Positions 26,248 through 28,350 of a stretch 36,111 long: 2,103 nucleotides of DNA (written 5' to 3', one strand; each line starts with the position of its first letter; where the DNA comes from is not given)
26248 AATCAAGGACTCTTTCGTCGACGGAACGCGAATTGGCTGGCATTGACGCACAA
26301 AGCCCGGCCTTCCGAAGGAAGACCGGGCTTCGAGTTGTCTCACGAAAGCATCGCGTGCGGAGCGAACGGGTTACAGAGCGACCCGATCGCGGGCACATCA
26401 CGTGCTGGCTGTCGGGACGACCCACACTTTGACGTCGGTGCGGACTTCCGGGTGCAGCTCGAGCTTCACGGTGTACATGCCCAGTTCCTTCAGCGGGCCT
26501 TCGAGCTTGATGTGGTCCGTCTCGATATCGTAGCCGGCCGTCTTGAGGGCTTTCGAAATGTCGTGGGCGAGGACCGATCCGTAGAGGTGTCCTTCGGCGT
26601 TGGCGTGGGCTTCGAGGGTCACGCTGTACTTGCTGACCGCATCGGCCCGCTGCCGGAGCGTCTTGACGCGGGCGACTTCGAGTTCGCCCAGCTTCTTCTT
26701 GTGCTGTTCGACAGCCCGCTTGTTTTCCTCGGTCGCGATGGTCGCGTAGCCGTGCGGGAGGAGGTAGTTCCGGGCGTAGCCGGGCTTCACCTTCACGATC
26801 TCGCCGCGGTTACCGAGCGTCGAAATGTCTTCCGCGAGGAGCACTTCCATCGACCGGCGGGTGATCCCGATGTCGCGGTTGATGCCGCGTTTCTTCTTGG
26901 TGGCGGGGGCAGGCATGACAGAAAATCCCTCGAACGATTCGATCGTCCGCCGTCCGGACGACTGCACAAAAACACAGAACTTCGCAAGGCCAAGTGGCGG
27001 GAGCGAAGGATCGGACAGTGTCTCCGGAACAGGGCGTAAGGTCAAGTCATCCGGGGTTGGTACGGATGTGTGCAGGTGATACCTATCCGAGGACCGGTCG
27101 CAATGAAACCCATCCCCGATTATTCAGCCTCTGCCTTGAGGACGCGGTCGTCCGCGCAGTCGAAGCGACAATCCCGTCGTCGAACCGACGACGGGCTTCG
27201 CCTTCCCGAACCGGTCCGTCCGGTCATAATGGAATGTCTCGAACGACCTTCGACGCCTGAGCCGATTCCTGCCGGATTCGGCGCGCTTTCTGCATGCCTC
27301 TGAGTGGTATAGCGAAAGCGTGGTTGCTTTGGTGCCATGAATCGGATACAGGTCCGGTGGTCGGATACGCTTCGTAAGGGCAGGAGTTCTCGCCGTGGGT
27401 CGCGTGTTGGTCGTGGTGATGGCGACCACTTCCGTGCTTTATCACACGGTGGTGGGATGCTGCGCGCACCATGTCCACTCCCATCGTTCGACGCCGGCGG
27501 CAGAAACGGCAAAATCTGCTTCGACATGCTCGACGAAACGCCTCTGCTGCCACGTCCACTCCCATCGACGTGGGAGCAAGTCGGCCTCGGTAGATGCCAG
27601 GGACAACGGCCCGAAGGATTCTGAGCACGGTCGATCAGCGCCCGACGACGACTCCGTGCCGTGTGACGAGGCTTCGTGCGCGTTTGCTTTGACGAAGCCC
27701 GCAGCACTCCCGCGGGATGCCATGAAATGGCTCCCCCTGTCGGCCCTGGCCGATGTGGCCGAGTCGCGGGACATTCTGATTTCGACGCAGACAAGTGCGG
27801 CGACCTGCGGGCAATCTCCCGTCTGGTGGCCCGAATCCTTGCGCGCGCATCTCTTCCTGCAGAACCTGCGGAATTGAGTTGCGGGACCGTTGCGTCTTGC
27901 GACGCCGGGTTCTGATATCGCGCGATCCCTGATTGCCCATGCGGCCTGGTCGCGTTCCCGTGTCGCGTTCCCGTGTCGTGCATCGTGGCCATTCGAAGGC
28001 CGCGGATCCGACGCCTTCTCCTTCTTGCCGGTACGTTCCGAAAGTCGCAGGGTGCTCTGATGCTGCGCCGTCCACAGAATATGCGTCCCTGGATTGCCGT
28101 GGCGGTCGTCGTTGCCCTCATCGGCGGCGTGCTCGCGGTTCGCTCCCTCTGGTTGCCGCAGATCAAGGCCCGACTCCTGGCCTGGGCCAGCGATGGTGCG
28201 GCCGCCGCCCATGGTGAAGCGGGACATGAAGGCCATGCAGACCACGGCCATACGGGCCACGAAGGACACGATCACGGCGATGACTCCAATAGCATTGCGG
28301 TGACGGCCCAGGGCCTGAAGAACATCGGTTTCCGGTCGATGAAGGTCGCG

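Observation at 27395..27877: Small ORF with duplicated CC-H-x-H-S-H motif and strong SD immediately upstream of czcBA-like heavy-metal efflux genes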

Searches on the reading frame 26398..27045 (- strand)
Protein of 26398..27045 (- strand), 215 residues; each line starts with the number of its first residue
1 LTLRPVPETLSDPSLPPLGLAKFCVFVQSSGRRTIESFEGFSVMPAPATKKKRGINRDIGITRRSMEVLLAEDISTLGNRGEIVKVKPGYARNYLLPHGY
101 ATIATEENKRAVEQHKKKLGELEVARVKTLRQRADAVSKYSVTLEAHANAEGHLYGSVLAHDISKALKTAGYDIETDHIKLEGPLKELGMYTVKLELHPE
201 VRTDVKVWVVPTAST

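Call 27: search_protein_families(library=pfam, proteins=[window:26398-27045:-], max_evalue=0.001)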
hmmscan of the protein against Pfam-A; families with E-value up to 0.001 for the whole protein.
window:26398-27045:- (215 aa): 2 families
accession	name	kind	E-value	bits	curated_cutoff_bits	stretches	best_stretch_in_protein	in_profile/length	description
PF03948.19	Ribosomal_L9_C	-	6.7e-22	78.2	23.2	1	131-210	4-85/86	Ribosomal protein L9, C-terminal domain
PF01281.25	Ribosomal_L9_N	-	3.8e-20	71.6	20.7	1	66-111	1-46/47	Ribosomal protein L9, N-terminal domain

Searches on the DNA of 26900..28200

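Call 39: search_rna_families(source=window, start=26900, end=28200, threshold=evalue, max_evalue=1)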
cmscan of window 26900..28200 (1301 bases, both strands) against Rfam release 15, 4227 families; matches with E-value up to 1: 0.
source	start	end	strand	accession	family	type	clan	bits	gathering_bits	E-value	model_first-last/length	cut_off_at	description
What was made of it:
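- There is no Rfam hit in 26900-28200 (call 39).
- Tried and rejected: Rfam at E≤1 found nothing, so there is no riboswitch such as NiCo (call 39).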
